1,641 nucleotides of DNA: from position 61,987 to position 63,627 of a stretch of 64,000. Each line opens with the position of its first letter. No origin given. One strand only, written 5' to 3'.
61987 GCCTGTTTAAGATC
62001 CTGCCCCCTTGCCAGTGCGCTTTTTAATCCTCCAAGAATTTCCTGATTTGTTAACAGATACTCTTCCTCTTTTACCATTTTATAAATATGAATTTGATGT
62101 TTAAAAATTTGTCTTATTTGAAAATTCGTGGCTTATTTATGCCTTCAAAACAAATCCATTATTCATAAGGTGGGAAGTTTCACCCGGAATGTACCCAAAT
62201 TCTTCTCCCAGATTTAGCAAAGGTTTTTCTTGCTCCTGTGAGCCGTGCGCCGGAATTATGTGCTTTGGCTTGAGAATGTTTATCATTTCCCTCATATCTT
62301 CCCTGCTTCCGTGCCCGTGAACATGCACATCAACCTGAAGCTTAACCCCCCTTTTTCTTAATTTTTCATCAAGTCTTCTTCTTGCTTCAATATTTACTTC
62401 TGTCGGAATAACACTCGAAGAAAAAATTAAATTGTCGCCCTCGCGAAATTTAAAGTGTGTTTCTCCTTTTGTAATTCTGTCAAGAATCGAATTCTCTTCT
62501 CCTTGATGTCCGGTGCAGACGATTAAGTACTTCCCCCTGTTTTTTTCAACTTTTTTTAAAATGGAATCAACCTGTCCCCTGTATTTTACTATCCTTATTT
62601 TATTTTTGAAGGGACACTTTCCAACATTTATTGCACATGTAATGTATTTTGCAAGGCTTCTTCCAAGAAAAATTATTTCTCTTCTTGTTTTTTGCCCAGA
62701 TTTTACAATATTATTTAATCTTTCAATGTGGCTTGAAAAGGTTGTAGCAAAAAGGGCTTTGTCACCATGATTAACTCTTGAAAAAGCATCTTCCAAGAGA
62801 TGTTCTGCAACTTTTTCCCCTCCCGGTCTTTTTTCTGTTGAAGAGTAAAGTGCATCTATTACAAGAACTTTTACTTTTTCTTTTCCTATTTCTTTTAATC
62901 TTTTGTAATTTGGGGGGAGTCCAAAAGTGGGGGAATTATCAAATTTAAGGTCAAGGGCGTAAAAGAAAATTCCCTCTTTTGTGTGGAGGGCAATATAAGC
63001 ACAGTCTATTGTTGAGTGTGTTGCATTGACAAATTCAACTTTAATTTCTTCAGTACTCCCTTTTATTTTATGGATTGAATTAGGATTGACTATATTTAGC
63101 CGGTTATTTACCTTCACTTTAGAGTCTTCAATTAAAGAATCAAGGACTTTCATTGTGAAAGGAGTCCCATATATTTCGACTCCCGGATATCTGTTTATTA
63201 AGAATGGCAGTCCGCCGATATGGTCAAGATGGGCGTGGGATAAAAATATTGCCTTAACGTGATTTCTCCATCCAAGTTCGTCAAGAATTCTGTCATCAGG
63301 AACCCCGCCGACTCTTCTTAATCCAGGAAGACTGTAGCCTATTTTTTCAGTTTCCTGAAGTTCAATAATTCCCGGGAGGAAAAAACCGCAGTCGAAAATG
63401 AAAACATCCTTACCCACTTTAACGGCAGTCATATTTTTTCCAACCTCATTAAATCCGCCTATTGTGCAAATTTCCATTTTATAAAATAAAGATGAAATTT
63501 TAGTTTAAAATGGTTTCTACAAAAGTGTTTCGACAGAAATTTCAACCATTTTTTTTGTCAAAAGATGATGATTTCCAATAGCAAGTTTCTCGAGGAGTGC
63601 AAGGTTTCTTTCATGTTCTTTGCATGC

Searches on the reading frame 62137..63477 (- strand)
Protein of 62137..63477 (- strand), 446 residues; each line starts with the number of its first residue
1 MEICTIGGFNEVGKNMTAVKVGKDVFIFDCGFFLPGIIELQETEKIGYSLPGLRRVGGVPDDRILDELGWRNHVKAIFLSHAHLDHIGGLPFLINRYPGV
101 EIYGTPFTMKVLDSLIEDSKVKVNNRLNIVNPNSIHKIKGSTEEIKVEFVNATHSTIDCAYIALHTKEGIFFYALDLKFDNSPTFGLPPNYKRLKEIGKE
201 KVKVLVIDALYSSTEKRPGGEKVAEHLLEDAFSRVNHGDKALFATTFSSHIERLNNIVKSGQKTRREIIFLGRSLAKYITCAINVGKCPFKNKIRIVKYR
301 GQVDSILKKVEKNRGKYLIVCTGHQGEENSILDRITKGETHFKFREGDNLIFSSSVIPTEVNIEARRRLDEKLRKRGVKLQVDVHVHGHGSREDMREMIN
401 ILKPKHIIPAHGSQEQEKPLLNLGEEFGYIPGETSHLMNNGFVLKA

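Call 32: find_encoding_contigs(protein=window:62137-63477:-, flank=10000, max_places=10)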
Protein window:62137-63477:- (446 aa): 24 contigs read that carry it; 3 places shown.
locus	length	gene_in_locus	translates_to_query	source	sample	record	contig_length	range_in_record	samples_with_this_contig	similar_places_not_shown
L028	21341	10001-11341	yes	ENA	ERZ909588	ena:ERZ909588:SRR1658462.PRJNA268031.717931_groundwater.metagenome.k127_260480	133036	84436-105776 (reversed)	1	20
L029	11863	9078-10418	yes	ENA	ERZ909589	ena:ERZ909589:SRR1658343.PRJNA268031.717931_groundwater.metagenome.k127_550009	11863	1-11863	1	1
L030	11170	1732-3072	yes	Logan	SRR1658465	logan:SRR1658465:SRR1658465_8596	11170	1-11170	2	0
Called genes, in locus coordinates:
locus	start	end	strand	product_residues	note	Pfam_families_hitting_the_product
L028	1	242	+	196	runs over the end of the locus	PF00149:Metallophos, PF12850:Metallophos_2, PF14582:Metallophos_3 (faint)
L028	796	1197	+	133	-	-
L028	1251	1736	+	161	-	-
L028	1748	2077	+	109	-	-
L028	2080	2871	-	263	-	PF04414:tRNA_deacylase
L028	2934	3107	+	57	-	-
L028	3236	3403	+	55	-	-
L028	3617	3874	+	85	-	-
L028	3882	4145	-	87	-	-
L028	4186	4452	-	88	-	-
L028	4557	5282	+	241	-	PF00590:TP_methylase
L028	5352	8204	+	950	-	PF00133:tRNA-synt_1, PF01406:tRNA-synt_1e (faint), PF09334:tRNA-synt_1g, PF08264:Anticodon_1, PF19302:DUF5915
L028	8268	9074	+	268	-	PF01978:TrmB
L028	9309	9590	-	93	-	-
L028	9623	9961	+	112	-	-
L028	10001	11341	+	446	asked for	PF00753:Lactamase_B, PF12706:Lactamase_B_2, PF22505:RNase_J_b_CASP, PF07521:RMMBL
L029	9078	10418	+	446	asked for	PF00753:Lactamase_B, PF12706:Lactamase_B_2, PF22505:RNase_J_b_CASP, PF07521:RMMBL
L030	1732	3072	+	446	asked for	PF00753:Lactamase_B, PF12706:Lactamase_B_2, PF22505:RNase_J_b_CASP, PF07521:RMMBL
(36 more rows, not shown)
